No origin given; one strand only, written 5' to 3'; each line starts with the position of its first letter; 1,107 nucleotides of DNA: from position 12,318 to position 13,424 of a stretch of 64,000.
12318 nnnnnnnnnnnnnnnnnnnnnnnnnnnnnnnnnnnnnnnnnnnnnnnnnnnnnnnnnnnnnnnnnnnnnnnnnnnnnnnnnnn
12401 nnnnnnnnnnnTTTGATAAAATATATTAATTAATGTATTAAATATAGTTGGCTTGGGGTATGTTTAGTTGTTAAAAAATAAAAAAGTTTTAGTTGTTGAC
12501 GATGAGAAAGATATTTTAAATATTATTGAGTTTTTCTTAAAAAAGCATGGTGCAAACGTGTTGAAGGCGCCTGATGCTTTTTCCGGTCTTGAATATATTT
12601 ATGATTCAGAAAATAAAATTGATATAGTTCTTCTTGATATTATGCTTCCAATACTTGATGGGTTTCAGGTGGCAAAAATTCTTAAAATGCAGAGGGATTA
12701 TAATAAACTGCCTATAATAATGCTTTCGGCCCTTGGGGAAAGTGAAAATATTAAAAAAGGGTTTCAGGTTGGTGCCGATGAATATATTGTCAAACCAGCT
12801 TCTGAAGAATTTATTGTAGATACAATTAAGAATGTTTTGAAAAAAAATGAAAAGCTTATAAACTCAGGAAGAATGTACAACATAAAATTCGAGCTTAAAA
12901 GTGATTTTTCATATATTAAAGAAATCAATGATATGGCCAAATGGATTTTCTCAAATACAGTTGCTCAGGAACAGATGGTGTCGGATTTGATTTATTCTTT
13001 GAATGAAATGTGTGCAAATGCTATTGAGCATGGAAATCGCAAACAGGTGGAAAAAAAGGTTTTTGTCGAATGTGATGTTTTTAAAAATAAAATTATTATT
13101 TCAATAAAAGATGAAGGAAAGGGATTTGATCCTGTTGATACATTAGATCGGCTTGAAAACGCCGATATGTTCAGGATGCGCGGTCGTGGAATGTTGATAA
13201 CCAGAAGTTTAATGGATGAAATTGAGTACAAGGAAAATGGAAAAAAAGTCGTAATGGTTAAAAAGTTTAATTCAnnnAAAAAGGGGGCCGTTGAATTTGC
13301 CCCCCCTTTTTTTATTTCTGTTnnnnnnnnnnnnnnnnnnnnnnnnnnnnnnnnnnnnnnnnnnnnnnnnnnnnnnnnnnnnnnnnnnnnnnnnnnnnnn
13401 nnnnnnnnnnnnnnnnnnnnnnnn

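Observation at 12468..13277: Receiver domain fused to an RsbW/SpoIIAB-type serine kinase: a phospho-relay-gated partner-switching kinase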

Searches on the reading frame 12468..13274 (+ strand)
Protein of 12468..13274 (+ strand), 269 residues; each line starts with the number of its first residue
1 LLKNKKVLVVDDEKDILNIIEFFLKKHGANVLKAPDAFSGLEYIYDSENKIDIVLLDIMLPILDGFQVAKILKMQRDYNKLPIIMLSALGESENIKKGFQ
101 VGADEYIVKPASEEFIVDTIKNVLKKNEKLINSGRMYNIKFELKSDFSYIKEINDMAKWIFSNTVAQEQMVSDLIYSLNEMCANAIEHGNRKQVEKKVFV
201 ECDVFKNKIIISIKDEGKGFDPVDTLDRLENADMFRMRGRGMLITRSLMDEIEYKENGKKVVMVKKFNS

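Call 3: search_protein_families(library=pfam, proteins=[window:12468-13274:+], max_evalue=0.01)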
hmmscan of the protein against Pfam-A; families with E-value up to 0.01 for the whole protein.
window:12468-13274:+ (269 aa): 3 families
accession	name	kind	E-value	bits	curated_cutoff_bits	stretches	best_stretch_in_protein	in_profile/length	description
PF00072.30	Response_reg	-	1.5e-23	83.5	30.2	1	7-120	1-110/111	Response regulator receiver domain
PF13581.12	HATPase_c_2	-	1.1e-21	77.6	27.4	1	153-265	11-127/127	Histidine kinase-like ATPase domain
PF02518.31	HATPase_c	-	3.8e-06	27.7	26.4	1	177-254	9-93/111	Histidine kinase-, DNA gyrase B-, and HSP90-like ATPase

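Call 4: search_protein_families(library=ncbifam, proteins=[window:12468-13274:+], max_evalue=0.01)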
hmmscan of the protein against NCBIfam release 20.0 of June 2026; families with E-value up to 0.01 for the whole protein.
window:12468-13274:+ (269 aa): 97 families (the best 25 are shown)
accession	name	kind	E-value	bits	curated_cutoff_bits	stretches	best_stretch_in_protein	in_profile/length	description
TIGR02154.1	PhoB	equivalog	1.1e-26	93.5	296.2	1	4-129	2-125/226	phosphate regulon transcriptional regulator PhoB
NF053854.1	RespRegPhoBBctds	equivalog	4.1e-25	88.5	270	1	7-131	1-122/225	two-component system response regulator PhoB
NF040534.1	resp_reg_YycF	equivalog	1.2e-24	86.8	340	1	5-130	1-121/231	response regulator YycF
NF045944.1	ResRegRpaBCyano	equivalog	1.3e-23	83.6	330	1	8-130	1-118/229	response regulator transcription factor RpaB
NF033117.2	vanR_ACDEGLN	exception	2.9e-23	82.6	350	1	7-133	1-122/226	VanR-ABDEGLN family response regulator transcription factor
NF041733.1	resp_reg_CseB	equivalog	7.1e-23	81.2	350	1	6-129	2-120/228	two-component system response regulator CseB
NF007135.0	PRK09581.1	equivalog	4.5e-22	78.5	474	1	6-136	4-131/457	PleD family two-component system response regulator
NF012227.0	AdeR_RR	equivalog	5.8e-22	78.3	340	1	3-151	10-157/239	efflux system response regulator transcription factor AdeR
NF040689.1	MtrAB_MtrA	equivalog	3.7e-21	75.5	300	1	7-129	1-118/219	MtrAB system response regulator MtrA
NF007005.1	PRK09468.1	equivalog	3.9e-21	75.6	331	1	3-129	2-124/237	osmolarity response regulator transcription factor OmpR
NF000403.1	vanR-C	exception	9.4e-21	74.4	480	1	5-140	3-133/231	vancomycin resistance response regulator transcription factor VanR-C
NF033120.0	vanR_FM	exception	2.4e-20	73.2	460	1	3-142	2-136/231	vancomycin resistance response regulator transcription factor, VanR-F/VanR-M family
NF007546.0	PRK10161.1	equivalog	1.7e-19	70.3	471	1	5-127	3-123/229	phosphate response regulator transcription factor PhoB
NF008296.0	PRK11083.1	equivalog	5.6e-19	68.5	273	1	4-150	3-145/228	two-component system response regulator CreB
NF051850.1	RespRegRprY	equivalog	6.2e-19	68.3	370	1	4-207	4-194/234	response regulator transcription factor RprY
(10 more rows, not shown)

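Call 6: find_homologous_proteins(query=window:12468-13274:+)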
Query window:12468-13274:+ (269 aa): 1889 proteins with E <= 0.001 among 2905 candidates; the best 120 are listed.
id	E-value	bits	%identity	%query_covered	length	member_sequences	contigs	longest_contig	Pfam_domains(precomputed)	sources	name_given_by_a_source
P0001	1.3e-167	573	100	100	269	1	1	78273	PF13581.13,PF02518.32,PF00072.31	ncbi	ncbi:MAG: response regulator [Candidatus Muiribacteriota bacterium]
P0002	3.4e-121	421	72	99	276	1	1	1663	PF13581.13,PF02518.32,PF00072.31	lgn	-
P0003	6.7e-121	420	71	100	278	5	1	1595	PF13581.13,PF02518.32,PF00072.31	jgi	jgi:DNA-binding response OmpR family regulator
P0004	1.4e-109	383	65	99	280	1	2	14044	PF13581.13,PF02518.32,PF00072.31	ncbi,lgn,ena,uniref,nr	ncbi:MAG: hypothetical protein C0601_01745 [Candidatus Muiribacterium halophilum]|uniref:Response re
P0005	5.1e-108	378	64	97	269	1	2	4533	PF13581.13,PF02518.32,PF00072.31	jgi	-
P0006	2.6e-106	373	64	99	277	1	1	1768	PF13581.13,PF02518.32,PF00072.31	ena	-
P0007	3.4e-76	274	49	100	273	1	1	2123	PF13581.13,PF02518.32,PF00072.31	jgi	jgi:DNA-binding response OmpR family regulator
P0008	1.6e-71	259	70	63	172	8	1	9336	PF13581.13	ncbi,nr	ncbi:MAG: ATP-binding protein, partial [Candidatus Muirbacterium halophilum]|nr:ATP-binding protein 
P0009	4.8e-65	237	60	66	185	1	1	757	PF13581.13,PF02518.32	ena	-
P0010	2.5e-41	160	35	99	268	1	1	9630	PF13581.13,PF00072.31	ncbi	-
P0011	8.9e-30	122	43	46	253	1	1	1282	PF23198.2,PF00072.31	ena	-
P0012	1.5e-29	121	42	41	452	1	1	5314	PF00990.27,PF00072.31,PF20161.6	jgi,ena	-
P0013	1.5e-23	102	37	39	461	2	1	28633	PF02518.32,PF23198.2,PF00072.31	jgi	-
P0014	2.6e-22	97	29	95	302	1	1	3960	PF13581.13,PF00072.31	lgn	-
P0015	2.7e-21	94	40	47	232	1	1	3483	PF00486.35,PF00072.31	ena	-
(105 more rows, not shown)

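Call 7: find_encoding_contigs(protein=window:12468-13274:+, flank=10000, max_places=4)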
Protein window:12468-13274:+ (269 aa): no gene with exactly this product is on record in the collection.

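Call 10: find_encoding_contigs(protein=P0001, flank=10000, max_places=4)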
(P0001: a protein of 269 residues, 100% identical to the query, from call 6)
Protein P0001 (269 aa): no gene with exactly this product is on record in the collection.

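Call 11: find_encoding_contigs(protein=P0004, flank=10000, max_places=4)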
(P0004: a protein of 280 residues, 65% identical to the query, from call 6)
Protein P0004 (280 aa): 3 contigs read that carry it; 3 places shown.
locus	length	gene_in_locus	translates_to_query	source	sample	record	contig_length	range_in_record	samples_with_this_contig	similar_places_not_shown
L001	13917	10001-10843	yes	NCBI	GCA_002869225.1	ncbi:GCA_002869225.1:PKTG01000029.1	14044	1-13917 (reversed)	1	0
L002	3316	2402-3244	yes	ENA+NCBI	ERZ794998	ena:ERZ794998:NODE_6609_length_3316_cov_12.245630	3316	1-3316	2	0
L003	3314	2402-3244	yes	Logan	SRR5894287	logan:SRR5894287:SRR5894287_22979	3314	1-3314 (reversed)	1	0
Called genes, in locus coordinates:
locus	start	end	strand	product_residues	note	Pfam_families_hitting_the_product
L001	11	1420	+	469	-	PF03951:Gln-synt_N, PF00120:Gln-synt_C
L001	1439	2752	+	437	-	-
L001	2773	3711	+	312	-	PF00696:AA_kinase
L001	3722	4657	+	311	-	PF02729:OTCace_N, PF00185:OTCace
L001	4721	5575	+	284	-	-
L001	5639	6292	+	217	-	-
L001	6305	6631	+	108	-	PF01842:ACT (faint), PF13291:ACT_4 (faint), PF19571:ACT_8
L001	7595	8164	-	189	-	PF13489:Methyltransf_23 (faint), PF24675:NpmA (weak), PF05175:MTS, PF02390:Methyltransf_4, PF13847:Methyltransf_31, PF08241:Methyltransf_11, PF08242:Methyltransf_12 (weak), PF13649:Methyltransf_25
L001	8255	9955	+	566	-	PF02922:CBM_48, PF16561:AMPK1_CBM, PF00128:Alpha-amylase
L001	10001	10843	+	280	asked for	PF00072:Response_reg, PF13581:HATPase_c_2, PF02518:HATPase_c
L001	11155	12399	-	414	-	PF06245:DUF1015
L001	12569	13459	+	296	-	-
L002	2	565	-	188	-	?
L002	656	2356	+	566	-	PF02922:CBM_48, PF16561:AMPK1_CBM, PF00128:Alpha-amylase, PF02806:Alpha-amylase_C (faint)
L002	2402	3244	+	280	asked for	PF00072:Response_reg, PF13581:HATPase_c_2, PF02518:HATPase_c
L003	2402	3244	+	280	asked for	PF00072:Response_reg, PF13581:HATPase_c_2, PF02518:HATPase_c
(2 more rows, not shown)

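Call 20: search_solved_structures(query=P0001, max_evalue=0.000001, show_alignments=0)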
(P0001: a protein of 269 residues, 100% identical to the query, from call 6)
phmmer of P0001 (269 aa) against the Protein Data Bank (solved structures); distinct sequences matched with E-value up to 0.000001: 188 (the best 60 are shown).
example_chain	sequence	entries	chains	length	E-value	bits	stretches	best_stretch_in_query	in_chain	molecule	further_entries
1mvo_A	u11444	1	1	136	5.2e-21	78.4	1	4-138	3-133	PhoP response regulator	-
8fk2_A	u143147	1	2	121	2.9e-20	75.9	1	5-128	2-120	Putative response regulator CovR VicR-like protein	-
9dvt_R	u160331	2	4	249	1.9e-19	73.3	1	6-138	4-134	DNA-binding dual master transcriptional regulator RpaA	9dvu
1nxo_A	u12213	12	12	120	2.7e-19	72.8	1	5-127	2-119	DNA-binding response regulator | Response regulator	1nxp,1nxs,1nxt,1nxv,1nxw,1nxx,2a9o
2zwm_A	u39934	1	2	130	2.7e-19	72.7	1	4-126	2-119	Transcriptional regulatory protein yycF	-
3f6p_A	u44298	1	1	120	4e-19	72.2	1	4-124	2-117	Transcriptional regulatory protein yycF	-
4ja2_A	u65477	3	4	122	6.6e-19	71.5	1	4-125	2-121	Response regulator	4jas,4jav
6eb7_A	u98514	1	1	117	8.5e-19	71.1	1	5-125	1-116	DNA-binding response regulator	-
6azr_B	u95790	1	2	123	1.3e-18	70.5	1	4-125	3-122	Chemotaxis regulator-transmits chemoreceptor signals to flagelllar motor components CheY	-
3dge_C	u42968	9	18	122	1.9e-18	70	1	4-125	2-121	Response regulator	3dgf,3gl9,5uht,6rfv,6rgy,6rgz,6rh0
9lbr_A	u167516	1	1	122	4.7e-18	68.7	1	4-125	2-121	Response regulator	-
5x5j_A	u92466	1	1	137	1.1e-17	67.5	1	4-128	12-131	AdeR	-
5xjp_A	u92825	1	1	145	1.2e-17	67.4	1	4-128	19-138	AdeR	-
6ont_A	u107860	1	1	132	1.2e-17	67.3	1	3-131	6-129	Two-component response regulator 1452 receiver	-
1b00_A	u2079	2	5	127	1.4e-17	67.1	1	5-126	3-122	PHOSPHATE REGULON TRANSCRIPTIONAL REGULATORY PROTEIN PHOB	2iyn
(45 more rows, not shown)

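Call 30: find_related_loci(query=A1, collection=genome_contigs, flank=10000)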
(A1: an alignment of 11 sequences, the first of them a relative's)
Query A1 (269 aa) in genome_contigs; peptide patterns used: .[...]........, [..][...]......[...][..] (x = any residue, [..] = any of these).
600 stretches matched a pattern (row limit reached: there are more); 450 encode a relative of the query (tblastn E <= 1e-3); the best 80 are kept; 80 distinct loci.
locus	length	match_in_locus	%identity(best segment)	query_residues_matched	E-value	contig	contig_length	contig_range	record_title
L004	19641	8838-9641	71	1-268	8e-129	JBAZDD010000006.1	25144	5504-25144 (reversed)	MAG: Candidatus Muiribacteriota bacterium isolate SO_2017_LW2_90 scaffold_4398_c1_LW138R_2017, whole genome shotgun sequ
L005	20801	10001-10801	36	1-268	5e-52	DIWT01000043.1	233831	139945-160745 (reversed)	MAG TPA_asm: bacterium UBP15_UBA6099 isolate UBA6099 UBA6099_contig_2970, whole genome shotgun sequence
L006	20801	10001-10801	36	1-268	3e-51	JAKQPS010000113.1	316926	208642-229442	MAG: bacterium isolate USMO_maxbin.112 k141_590587, whole genome shotgun sequence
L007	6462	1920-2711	32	5-269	1e-49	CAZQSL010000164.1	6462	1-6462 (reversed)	MAG TPA_asm: uncultured bacterium isolate binchicken_co117_2 genome assembly, contig: NODE_20409_length_6462_cov_9.04510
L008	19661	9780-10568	34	2-265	1e-48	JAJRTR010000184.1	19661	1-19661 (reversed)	MAG: bacterium isolate Dive96_bin1.91 k141_4752888, whole genome shotgun sequence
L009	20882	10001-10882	29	2-268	8e-30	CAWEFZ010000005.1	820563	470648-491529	MAG: uncultured Alphaproteobacteria bacterium isolate MFD01223.bin.1.133 genome assembly, contig: contig_1786, whole gen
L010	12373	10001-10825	28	4-268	1e-29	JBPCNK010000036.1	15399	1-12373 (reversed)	MAG: Acidobacteriota bacterium isolate TH_ant_mag_128 S1Ck127_1100226_flag_1_multi_8.9971_len_15399, whole genome shotgu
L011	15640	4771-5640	30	3-265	2e-29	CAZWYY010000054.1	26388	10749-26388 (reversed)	MAG TPA_asm: uncultured Spirochaetaceae bacterium isolate SRP214966_co4_496 genome assembly, contig: NODE_1356_length_26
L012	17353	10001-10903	28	3-268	2e-28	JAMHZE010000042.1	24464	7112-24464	MAG: Rickettsiales bacterium isolate UR_AS_maxbin.143 k201_181345, whole genome shotgun sequence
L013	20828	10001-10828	27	6-269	4e-28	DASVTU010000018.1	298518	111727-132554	MAG TPA_asm: Pyrinomonadaceae bacterium isolate SMAG_U3299 k141_401022, whole genome shotgun sequence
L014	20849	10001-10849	29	4-269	1e-27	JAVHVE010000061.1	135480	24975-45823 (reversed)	MAG: Acidobacteriota bacterium isolate BP_21 scaffold_2240109, whole genome shotgun sequence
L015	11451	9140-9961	30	5-265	6e-27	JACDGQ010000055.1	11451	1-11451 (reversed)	MAG: Planctomycetota bacterium isolate MGR_bin416 SD2908_NODE_2521_length_11451_cov_1.225185, whole genome shotgun seque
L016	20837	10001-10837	28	4-265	1e-26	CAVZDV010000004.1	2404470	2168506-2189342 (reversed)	MAG: uncultured Acidobacteriota bacterium isolate MFD09212.bin.1.122 genome assembly, contig: contig_5261, whole genome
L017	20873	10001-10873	27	2-264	2e-26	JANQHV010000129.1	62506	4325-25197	MAG: SAR324 cluster bacterium isolate PL24a_bin.25 k99_2982688, whole genome shotgun sequence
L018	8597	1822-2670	28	4-269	3e-26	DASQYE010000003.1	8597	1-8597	MAG TPA_asm: Pyrinomonadaceae bacterium isolate SMAG_U11057 k141_99358, whole genome shotgun sequence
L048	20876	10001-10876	25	1-262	3e-20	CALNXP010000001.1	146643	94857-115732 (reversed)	MAG: uncultured beta proteobacterium isolate HOU_bin.0202 genome assembly, contig: contig_24579, whole genome shotgun se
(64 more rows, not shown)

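Call 38: search_protein_families(library=pfam, alignment_id=A2, max_evalue=0.001)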
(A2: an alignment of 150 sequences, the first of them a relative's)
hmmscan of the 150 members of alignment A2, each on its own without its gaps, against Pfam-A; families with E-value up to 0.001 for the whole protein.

A. member 1, P0001 (269 aa): 3 families
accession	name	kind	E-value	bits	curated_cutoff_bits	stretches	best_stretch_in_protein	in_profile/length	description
PF00072.30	Response_reg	-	1.5e-23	83.5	30.2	1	7-120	1-110/111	Response regulator receiver domain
PF13581.12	HATPase_c_2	-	1.1e-21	77.6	27.4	1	153-265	11-127/127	Histidine kinase-like ATPase domain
PF02518.31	HATPase_c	-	3.8e-06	27.7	26.4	1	177-254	9-93/111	Histidine kinase-, DNA gyrase B-, and HSP90-like ATPase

B. families by the number of members that match (of 150 scanned): 24 families
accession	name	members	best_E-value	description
PF13581.12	HATPase_c_2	150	1.1e-54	Histidine kinase-like ATPase domain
PF02518.31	HATPase_c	141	8.5e-16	Histidine kinase-, DNA gyrase B-, and HSP90-like ATPase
PF00072.30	Response_reg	31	1.4e-37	Response regulator receiver domain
PF07228.17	SpoIIE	14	1.8e-52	Stage II sporulation protein E (SpoIIE)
PF14501.12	HATPase_c_5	6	8.6e-06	GHKL domain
PF08448.16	PAS_4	5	9e-45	PAS fold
PF13426.13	PAS_9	5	3.9e-40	PAS domain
PF13188.13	PAS_8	5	4.3e-27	PAS domain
PF08447.18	PAS_3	4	2.5e-45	PAS fold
PF00989.32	PAS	4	1.2e-40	PAS fold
PF23198.2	PDE8A_N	4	1.9e-05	PDE8A-like, N-terminal domain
PF01740.26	STAS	3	4.2e-15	STAS domain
PF13185.12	GAF_2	2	1.7e-49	GAF domain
PF01590.32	GAF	2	6.7e-45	GAF domain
PF13492.12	GAF_3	2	8.5e-35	GAF domain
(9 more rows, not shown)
